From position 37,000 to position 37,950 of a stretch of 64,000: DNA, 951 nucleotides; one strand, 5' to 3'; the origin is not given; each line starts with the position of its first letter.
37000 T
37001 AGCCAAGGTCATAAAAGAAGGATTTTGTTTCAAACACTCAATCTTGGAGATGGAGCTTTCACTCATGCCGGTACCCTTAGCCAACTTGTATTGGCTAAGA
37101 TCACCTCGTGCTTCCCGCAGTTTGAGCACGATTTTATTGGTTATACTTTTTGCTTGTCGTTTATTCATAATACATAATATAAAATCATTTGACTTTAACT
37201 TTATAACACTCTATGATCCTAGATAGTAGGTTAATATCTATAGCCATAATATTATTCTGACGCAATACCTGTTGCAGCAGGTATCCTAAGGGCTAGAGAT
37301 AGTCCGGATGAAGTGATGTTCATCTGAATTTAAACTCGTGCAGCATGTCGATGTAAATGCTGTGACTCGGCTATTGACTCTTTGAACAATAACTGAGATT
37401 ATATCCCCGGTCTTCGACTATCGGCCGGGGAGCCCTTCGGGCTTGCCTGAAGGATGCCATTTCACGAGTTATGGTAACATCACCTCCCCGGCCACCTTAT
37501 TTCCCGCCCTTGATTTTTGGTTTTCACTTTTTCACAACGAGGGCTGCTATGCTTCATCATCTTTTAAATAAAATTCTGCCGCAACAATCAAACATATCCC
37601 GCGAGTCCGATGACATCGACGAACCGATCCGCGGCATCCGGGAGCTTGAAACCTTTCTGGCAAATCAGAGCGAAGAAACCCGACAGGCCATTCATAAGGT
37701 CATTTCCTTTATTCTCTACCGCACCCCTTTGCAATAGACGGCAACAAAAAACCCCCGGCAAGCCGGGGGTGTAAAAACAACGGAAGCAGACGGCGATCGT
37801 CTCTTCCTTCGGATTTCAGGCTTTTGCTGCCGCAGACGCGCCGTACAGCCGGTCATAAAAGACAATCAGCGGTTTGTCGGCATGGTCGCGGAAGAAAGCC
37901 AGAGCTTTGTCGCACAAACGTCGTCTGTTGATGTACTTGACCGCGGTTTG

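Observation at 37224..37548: A conserved ~230-nt structured RNA is present in two diverged copies with supporting covariation, and I could not match it to a known class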

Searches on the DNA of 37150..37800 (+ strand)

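Call 6: search_rna_families(source=window, start=37150, end=37800, threshold=evalue, max_evalue=10, show_alignments=3)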
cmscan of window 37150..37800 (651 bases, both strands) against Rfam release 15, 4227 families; matches with E-value up to 10: 7.
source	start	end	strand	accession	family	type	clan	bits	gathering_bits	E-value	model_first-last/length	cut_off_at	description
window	37673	37771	+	RF02236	asX2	Gene; sRNA;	-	20.8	70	0.13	1-87/87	no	Xanthomonas sRNA asX2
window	37743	37784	-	RF02837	anti-hemB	Gene; sRNA;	-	20.3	49.5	0.027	1-81/81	no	Burkholderia RNA 7 (anti-hemB)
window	37744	37784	-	RF02399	NsiR1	Gene; sRNA;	-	20.3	39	0.17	1-60/60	no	Nitrogen stress-induced RNA 1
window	37450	37489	-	RF00588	SNORD41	Gene; snRNA; snoRNA; CD-box;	CL00058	16.5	41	3.1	1-70/70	no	Small nucleolar RNA SNORD41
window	37747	37774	-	RF02701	PsrR1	Gene; sRNA;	-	15.5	42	3.9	50-79/79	no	Photosynthesis regulatory RNA1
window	37744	37800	-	RF02230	sX11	Gene; sRNA;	-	15.3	70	2.5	71-138/138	5'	Proteobacterial sRNA sX11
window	37248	37358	+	RF02191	TCL6_1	Gene; lncRNA;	-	10.9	60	9.8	1-113/113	no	T-cell leukemia/lymphoma 6 conserved region 1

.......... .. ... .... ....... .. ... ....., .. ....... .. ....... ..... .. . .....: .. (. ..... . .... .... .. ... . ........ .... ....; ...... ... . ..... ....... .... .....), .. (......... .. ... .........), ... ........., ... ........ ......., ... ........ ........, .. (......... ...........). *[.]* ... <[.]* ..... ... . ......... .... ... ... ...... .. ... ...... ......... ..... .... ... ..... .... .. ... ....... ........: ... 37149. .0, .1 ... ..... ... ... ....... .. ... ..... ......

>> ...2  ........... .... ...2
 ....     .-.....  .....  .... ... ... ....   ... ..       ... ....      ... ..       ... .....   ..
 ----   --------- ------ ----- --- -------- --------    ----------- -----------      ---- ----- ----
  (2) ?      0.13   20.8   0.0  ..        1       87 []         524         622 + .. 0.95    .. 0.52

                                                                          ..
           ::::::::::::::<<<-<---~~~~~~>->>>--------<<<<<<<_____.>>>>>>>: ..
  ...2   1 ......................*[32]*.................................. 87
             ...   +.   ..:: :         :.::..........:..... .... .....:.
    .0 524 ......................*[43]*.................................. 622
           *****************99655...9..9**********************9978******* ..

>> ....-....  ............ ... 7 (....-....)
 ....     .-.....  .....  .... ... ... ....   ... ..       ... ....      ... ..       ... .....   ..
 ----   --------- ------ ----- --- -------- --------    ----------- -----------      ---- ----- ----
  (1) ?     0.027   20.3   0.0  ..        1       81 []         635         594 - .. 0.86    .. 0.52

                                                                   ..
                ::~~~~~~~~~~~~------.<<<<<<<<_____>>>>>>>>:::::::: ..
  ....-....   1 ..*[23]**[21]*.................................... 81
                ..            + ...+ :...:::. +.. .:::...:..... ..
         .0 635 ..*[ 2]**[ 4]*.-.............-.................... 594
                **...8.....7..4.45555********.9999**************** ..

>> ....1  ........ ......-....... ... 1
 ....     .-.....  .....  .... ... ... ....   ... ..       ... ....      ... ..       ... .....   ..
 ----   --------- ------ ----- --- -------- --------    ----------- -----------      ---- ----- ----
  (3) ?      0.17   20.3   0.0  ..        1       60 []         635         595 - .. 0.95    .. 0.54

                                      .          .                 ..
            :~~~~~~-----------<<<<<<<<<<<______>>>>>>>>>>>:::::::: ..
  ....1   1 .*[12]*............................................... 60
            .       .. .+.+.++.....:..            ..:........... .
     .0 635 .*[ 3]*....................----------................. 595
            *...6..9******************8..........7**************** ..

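Call 35: search_rna_families(source=window, start=37400, end=37510, threshold=evalue, max_evalue=10, show_alignments=2)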
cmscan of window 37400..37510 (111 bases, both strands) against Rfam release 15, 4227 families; matches with E-value up to 10: 1.
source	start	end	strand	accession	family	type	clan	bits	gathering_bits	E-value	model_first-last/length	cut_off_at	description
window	37450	37489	-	RF00588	SNORD41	Gene; snRNA; snoRNA; CD-box;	CL00058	16.5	41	0.53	1-70/70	no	Small nucleolar RNA SNORD41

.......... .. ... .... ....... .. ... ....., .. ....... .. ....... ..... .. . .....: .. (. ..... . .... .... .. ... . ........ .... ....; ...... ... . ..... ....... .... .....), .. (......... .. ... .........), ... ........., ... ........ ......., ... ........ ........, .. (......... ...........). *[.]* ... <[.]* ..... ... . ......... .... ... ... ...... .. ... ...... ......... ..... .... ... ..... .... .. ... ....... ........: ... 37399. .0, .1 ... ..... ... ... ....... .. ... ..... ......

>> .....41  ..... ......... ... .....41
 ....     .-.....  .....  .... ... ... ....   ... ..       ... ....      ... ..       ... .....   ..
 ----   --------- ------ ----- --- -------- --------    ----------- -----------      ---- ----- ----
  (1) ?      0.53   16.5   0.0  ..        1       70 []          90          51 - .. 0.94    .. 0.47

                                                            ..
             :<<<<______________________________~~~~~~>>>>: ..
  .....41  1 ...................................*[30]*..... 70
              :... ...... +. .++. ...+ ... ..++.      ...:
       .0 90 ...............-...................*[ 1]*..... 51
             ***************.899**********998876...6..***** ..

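Call 67: search_dna_similar(query=window:37262-37513:+, collection=phages, mode=distant, max_evalue=0.01)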
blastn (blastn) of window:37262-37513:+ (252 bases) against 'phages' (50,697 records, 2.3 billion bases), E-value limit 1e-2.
Records with a match: 1; places in all: 1; records where one place covers at least 80% of the query: 1.
Best place of each record, by identity: 80-90% 1.
By first word of the organism name: Bacteriophage 1.
By host as written in the record: - 1.
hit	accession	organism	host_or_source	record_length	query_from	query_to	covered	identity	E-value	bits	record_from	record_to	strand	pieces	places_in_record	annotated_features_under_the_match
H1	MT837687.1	Bacteriophage sp.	human fecal samples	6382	1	237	94%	83.1%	2e-60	237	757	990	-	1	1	record has no annotation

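Call 69: search_dna_similar(query=window:37262-37513:+, collection=plasmids, mode=distant, max_evalue=0.01)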
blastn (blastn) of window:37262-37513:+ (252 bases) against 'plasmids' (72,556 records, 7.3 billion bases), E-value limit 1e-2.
No match.

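Call 70: get_annotated_region(hit=H1, flank=6000)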
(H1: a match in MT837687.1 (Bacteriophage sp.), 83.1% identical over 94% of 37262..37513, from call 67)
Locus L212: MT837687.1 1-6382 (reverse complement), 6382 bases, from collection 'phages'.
description: UNVERIFIED: Bacteriophage sp. clone scaffold_5489 genomic sequence.
organism: Bacteriophage sp. (NCBI taxid 38018)
taxonomy: Viruses
host: -; source: human fecal samples; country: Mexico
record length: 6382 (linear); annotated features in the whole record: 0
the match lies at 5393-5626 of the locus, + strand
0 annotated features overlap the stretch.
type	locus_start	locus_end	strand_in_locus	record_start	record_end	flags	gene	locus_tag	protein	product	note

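Call 91: build_rna_model(alignment_id=A5, structure=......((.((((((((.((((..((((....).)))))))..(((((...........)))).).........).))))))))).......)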
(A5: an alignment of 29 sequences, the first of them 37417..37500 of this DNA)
Model R1 built from alignment A5 (29 sequences, 92 columns); structure: as given.
model positions 84; base pairs 23; branch points 1; effective number of sequences 3.3; information 0.676 bits per position. Calibrated on 0.2 Mb of random sequence (short: E-values are rough).
structure used (alignment columns):
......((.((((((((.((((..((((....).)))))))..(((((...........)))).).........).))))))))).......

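Call 92: search_with_rna_model(model_id=R1, source=L223, filters=off, max_evalue=10, show_alignments=2)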
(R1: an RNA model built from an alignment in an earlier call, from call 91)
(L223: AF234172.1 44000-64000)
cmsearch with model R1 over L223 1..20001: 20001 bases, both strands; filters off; matches with E-value up to 10: 11.
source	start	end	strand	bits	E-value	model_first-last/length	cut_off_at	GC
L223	10562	10592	+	19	0.00083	1-84/84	no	0.65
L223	5717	5767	-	13.4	0.035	16-68/84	no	0.39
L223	4338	4424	+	12.1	0.085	1-84/84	no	0.57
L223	17770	17835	+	9.2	0.6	1-84/84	no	0.45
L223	10568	10585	-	7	2.6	7-77/84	no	0.83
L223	4921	4949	-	6.4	3.9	1-84/84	no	0.45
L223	306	378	+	6.3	4.1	1-84/84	no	0.51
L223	17272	17370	-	6.1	4.7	1-84/84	no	0.43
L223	17167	17192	+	5.9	5.4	1-84/84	no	0.42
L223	3997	4064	+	5.7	6.3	1-84/84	no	0.34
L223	13101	13125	+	5.4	7.6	1-84/84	no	0.44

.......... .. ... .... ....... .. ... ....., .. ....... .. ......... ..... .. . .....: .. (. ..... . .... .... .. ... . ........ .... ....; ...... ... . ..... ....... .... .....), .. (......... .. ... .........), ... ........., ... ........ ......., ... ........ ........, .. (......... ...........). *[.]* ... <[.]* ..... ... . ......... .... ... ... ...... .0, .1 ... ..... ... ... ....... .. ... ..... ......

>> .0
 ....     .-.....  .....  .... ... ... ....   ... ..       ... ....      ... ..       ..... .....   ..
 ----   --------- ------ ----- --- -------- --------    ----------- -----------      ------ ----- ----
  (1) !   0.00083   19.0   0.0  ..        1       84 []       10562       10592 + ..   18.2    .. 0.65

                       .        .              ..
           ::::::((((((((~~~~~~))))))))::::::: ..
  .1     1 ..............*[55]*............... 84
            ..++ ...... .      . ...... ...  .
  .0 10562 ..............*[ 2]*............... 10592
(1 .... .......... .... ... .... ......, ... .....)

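Call 93: search_with_rna_model(model_id=R1, source=L223, start=4200, end=4520, filters=off, max_evalue=10, show_alignments=1)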
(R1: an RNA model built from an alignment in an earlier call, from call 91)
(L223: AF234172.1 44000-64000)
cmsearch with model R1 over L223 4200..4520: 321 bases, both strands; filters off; matches with E-value up to 10: 6.
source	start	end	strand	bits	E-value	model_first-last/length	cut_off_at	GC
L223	4338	4424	+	12.1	0.0014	1-84/84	no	0.57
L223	4432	4487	+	0.3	3.7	14-70/84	no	0.46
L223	4298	4332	+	0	4.7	1-84/84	no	0.43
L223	4203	4221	+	-0.2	5.1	1-84/84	no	0.32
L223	4297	4324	-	-0.4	5.8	1-84/84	no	0.36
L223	4436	4449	-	-0.7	7.1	1-84/84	no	0.36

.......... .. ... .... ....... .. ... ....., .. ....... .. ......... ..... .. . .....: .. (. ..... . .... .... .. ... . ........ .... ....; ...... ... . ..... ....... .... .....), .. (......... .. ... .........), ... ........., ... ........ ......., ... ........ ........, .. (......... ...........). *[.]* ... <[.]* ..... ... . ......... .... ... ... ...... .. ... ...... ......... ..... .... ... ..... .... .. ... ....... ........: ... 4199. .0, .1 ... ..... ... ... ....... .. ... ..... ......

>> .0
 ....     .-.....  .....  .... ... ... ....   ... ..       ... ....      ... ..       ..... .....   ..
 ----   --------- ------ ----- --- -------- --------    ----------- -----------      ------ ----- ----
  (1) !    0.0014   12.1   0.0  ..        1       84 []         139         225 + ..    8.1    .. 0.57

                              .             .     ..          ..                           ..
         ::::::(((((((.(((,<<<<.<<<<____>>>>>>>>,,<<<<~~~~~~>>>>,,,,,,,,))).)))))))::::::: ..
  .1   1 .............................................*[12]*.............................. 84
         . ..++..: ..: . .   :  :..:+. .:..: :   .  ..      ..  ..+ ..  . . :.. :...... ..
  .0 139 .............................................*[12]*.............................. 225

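Call 96: search_with_rna_model(model_id=R1, sources=[window, L002, L007, L008, L010, L012, L014, L015, L019, L021, L023, L030, L032, L044, L055, L056, L129, L212, L213, L215, L216, L217, L218, L219, L220, L221, L222, L017, L025, L039, L052], max_evalue=0.001, make_alignment=true)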
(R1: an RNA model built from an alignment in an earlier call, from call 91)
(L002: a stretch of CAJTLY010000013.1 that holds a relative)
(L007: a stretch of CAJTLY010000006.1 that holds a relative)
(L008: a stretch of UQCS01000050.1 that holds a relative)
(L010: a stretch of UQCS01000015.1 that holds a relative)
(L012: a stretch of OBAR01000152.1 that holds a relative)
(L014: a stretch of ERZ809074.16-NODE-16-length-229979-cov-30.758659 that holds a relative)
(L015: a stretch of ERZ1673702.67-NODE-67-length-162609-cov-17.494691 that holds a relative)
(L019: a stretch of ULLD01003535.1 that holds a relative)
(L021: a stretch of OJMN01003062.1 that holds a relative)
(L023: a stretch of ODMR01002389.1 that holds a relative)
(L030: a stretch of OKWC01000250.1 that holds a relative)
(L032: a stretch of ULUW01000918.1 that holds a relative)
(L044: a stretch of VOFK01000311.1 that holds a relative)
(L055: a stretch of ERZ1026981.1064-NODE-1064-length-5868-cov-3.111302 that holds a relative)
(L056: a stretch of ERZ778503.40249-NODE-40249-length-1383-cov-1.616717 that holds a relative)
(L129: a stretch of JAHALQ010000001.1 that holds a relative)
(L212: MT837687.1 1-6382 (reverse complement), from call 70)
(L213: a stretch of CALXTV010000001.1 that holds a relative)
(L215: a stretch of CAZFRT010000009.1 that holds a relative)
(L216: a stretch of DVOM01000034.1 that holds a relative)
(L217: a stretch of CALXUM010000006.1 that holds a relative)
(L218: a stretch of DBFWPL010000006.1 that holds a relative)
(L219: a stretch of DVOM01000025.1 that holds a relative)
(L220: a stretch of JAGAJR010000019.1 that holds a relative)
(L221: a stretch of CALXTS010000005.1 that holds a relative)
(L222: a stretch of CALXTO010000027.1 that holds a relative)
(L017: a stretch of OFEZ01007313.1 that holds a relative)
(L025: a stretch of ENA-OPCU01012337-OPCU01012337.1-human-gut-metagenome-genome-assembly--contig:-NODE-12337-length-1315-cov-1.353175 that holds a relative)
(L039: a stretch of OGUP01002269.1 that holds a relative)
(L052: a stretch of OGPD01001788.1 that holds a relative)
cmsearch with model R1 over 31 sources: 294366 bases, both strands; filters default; matches with E-value up to 0.001: 48.
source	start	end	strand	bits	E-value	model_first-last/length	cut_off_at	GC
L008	7675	7758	-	100.1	3.3e-26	1-84/84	no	0.6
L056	341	424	-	100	3.4e-26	1-84/84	no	0.6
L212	5545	5628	+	96.2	4.5e-25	1-84/84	no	0.6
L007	1290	1373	+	95.9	5.4e-25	1-84/84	no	0.6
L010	86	169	+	93.6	2.5e-24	1-84/84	no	0.57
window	37417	37500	+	93.4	2.9e-24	1-84/84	no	0.57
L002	5295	5377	-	89.6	3.7e-23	1-84/84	no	0.58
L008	7269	7352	-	89.1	5e-23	1-84/84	no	0.61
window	50103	50184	+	87.2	1.9e-22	1-84/84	no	0.54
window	49727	49809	+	86.2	3.5e-22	1-84/84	no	0.57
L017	1146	1228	+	86.2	3.5e-22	1-84/84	no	0.57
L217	1706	1791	-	84.6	1e-21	1-84/84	no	0.51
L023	5586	5670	-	81.3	9.5e-21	1-84/84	no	0.62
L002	4840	4922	-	80.7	1.4e-20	1-84/84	no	0.53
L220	3790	3872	-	78.8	5.2e-20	1-84/84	no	0.55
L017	1522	1603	+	78.4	6.4e-20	1-84/84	no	0.52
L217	2594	2679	-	77.3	1.3e-19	1-84/84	no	0.49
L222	53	140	-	74.3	1e-18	1-84/84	no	0.56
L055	988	1071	-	71.3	7.9e-18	1-84/84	no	0.6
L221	7308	7393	+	70.4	1.4e-17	1-84/84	no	0.57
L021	6620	6698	-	68.1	6.7e-17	1-84/84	no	0.58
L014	5591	5669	+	67.1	1.3e-16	1-84/84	no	0.58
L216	198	276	+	67.1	1.3e-16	1-84/84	no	0.58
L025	810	888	+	67.1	1.3e-16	1-84/84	no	0.58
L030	9089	9171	+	62.5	2.8e-15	1-84/84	no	0.54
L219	5761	5843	-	62.5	2.8e-15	1-84/84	no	0.54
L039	8589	8671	-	62.5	2.8e-15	1-84/84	no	0.54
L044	6374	6452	+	61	7.7e-15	1-84/84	no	0.57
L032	6446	6528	-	60.4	1.1e-14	1-84/84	no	0.53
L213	1445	1522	-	60.2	1.3e-14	1-84/84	no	0.58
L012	6835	6918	-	60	1.5e-14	1-84/84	no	0.56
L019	4390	4473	+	59.7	1.9e-14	1-84/84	no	0.57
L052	2274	2357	+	59.7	1.9e-14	1-84/84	no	0.57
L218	4443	4523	+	59.1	2.7e-14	1-84/84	no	0.54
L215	4188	4268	-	58.3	4.6e-14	1-84/84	no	0.56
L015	3202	3279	+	57.5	8e-14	1-84/84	no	0.55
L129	6804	6881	+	53.9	9e-13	1-84/84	no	0.55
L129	5650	5731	+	50.3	9.9e-12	1-84/84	no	0.54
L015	4019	4120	-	45.4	2.6e-10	1-84/84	no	0.4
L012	5995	6096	+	43.9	6.9e-10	1-84/84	no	0.41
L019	5212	5313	-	43.9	6.9e-10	1-84/84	no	0.41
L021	5776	5877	+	42.2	2.2e-09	1-84/84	no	0.42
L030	9916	10017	-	42.2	2.2e-09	1-84/84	no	0.42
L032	5598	5699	+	42.2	2.2e-09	1-84/84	no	0.42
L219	4917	5018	+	42.2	2.2e-09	1-84/84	no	0.42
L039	7740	7841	+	42.2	2.2e-09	1-84/84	no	0.42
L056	1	53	-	23.9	0.00046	1-55/84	3'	0.55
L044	1977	2058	-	22.8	0.00095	1-84/84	no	0.57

Alignment A6: 48 matches aligned to the model, 124 columns, each read 5' to 3' on its own strand. Consensus structure (alignment columns), stored with it:
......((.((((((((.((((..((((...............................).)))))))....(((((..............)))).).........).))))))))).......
